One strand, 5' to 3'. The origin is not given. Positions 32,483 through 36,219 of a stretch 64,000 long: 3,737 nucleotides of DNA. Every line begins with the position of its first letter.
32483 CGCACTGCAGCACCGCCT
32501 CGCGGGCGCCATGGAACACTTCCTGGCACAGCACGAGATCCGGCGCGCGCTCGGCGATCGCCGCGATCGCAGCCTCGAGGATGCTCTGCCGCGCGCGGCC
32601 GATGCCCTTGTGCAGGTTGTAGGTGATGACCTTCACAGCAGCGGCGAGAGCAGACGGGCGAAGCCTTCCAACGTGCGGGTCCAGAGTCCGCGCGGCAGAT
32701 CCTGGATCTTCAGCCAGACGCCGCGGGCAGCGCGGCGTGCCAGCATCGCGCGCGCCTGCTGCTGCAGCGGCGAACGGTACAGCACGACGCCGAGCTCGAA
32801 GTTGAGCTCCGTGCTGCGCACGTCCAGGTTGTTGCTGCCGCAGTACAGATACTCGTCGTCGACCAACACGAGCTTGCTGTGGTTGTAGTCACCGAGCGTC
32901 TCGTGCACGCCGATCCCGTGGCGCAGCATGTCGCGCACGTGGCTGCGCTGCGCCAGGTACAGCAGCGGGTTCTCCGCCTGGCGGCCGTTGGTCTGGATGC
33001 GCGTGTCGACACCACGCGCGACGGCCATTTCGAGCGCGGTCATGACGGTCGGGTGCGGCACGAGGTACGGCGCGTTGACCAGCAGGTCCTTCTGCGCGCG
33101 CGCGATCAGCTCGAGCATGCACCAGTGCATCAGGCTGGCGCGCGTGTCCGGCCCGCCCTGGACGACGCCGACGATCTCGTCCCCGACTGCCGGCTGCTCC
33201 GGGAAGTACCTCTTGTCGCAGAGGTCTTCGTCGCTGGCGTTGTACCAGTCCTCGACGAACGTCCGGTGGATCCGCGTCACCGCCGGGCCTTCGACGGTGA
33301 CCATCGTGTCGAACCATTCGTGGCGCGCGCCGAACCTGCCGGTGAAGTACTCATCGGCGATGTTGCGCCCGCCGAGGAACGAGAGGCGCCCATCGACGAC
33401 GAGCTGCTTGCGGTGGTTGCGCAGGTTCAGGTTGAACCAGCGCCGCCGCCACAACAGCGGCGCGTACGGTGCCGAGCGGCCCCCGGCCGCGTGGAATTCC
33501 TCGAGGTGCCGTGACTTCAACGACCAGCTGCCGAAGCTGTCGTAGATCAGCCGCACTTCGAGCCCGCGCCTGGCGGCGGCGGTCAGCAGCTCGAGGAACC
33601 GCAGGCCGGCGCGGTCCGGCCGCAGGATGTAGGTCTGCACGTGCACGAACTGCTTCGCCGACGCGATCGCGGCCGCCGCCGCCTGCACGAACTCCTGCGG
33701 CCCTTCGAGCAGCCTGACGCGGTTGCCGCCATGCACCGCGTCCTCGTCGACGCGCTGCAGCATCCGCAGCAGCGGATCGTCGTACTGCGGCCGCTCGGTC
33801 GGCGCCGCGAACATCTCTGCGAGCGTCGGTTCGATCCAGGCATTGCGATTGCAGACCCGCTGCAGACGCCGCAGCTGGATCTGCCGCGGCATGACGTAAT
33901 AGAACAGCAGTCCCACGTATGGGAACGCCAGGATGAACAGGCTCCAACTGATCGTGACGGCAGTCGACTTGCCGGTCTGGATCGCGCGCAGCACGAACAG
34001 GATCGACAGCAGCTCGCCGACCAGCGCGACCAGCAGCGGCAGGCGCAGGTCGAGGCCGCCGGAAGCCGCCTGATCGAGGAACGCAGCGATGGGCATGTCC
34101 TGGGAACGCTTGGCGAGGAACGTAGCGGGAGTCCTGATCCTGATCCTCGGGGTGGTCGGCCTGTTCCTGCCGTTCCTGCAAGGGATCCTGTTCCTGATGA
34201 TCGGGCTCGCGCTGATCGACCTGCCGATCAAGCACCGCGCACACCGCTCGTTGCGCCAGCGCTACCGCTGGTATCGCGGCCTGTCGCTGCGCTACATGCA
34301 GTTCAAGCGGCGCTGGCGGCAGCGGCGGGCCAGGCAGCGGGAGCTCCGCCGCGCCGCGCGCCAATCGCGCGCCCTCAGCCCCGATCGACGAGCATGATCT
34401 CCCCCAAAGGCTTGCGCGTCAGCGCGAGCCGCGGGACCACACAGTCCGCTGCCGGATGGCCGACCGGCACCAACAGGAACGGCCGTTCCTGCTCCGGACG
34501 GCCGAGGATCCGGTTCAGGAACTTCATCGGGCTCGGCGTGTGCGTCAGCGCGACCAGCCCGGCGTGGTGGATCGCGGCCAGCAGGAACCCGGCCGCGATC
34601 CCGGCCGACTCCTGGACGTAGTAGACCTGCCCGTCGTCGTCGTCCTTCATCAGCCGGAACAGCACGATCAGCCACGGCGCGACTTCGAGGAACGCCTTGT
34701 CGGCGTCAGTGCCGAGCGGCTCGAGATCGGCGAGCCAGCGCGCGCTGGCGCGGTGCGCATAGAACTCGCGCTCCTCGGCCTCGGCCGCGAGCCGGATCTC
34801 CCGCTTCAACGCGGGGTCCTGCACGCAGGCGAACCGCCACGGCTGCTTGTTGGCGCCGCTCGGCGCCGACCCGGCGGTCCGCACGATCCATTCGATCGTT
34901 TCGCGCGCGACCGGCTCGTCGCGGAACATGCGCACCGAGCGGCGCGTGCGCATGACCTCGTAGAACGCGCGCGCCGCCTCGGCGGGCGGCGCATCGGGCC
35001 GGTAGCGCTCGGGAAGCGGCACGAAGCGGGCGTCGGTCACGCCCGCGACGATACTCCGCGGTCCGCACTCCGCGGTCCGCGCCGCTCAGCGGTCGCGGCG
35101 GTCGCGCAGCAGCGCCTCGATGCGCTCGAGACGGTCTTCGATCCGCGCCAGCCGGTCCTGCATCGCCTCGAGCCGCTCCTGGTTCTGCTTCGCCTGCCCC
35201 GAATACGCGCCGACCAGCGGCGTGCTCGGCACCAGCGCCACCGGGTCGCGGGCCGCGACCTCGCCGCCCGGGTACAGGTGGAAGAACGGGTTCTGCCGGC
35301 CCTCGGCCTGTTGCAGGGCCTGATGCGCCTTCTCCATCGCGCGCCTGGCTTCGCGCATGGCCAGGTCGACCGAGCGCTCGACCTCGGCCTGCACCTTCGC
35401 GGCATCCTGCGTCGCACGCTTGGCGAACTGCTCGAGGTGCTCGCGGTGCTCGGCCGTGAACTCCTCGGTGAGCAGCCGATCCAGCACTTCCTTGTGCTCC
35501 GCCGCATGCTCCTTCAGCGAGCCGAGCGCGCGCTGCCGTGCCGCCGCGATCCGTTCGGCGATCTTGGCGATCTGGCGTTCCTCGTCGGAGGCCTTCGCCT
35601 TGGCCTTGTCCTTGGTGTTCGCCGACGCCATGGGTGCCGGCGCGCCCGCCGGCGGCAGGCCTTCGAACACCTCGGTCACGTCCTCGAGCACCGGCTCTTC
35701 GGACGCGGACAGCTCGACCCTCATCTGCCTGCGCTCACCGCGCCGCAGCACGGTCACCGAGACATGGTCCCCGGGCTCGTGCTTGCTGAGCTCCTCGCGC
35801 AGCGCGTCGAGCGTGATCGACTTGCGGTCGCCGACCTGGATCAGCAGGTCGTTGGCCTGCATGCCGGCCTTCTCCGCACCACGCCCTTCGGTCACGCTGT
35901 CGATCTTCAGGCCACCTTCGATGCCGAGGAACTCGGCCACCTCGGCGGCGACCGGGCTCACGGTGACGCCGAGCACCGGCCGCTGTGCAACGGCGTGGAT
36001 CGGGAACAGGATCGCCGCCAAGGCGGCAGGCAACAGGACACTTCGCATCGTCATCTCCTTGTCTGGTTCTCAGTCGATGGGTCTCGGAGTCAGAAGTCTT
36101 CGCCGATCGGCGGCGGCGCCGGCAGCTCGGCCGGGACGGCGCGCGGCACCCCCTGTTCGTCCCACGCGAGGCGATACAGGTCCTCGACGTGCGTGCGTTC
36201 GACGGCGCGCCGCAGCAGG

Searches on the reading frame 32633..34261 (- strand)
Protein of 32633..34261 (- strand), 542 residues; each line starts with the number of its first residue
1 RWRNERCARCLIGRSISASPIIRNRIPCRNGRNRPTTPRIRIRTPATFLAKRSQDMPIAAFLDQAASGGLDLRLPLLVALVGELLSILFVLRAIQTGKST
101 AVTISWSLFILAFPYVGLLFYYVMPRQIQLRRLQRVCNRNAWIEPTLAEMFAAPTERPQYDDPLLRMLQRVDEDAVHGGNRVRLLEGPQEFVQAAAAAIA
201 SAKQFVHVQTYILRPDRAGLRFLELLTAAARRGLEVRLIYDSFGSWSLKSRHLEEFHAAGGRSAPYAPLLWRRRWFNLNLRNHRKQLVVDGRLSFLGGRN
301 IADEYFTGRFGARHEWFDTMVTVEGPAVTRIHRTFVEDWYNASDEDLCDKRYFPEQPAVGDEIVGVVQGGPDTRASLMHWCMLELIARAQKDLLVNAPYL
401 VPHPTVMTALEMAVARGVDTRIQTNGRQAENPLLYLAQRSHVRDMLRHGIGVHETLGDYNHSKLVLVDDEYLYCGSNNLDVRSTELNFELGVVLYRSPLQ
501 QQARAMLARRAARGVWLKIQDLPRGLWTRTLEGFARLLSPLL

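Call 7: search_protein_families(library=pfam, proteins=[window:32633-34261:-], max_evalue=0.001)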
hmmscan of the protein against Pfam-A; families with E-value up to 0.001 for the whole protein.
window:32633-34261:- (542 aa): 3 families
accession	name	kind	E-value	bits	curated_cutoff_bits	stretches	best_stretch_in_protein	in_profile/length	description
PF13091.12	PLDc_2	-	1.8e-34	118.9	27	2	383-508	2-129/132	PLD-like domain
PF00614.28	PLDc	-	3.7e-13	49.3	21.9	2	458-482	3-27/28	Phospholipase D Active site motif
PF13396.11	PLDc_N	-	1.2e-05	25.6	23.3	1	85-123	2-39/42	Phospholipase_D-nuclease N-terminal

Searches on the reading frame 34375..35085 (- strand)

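Call 8: search_protein_families(library=pfam, proteins=[window:34375-35085:-], max_evalue=0.001)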
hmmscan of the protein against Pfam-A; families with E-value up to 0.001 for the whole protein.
window:34375-35085:- (236 aa): 2 families
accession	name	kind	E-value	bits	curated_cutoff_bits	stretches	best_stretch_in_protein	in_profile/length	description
PF00881.29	Nitroreductase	-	1.7e-21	77.6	23.5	1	46-210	2-167/167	Nitroreductase family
PF14512.11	TM1586_NiRdase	-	1.7e-05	25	27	0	61-90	157-186/215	Putative TM nitroreductase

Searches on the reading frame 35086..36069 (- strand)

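Call 8: search_protein_families(library=pfam, proteins=[window:35086-36069:-], max_evalue=0.001)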
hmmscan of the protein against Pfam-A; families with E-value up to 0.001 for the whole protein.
window:35086-36069:- (327 aa): 2 families
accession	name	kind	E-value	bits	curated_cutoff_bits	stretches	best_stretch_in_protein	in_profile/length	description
PF13180.12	PDZ_2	-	4.7e-13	49.7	27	1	31-120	1-80/80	PDZ domain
PF17820.7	PDZ_6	-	1.8e-06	28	27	1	57-109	3-54/54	PDZ domain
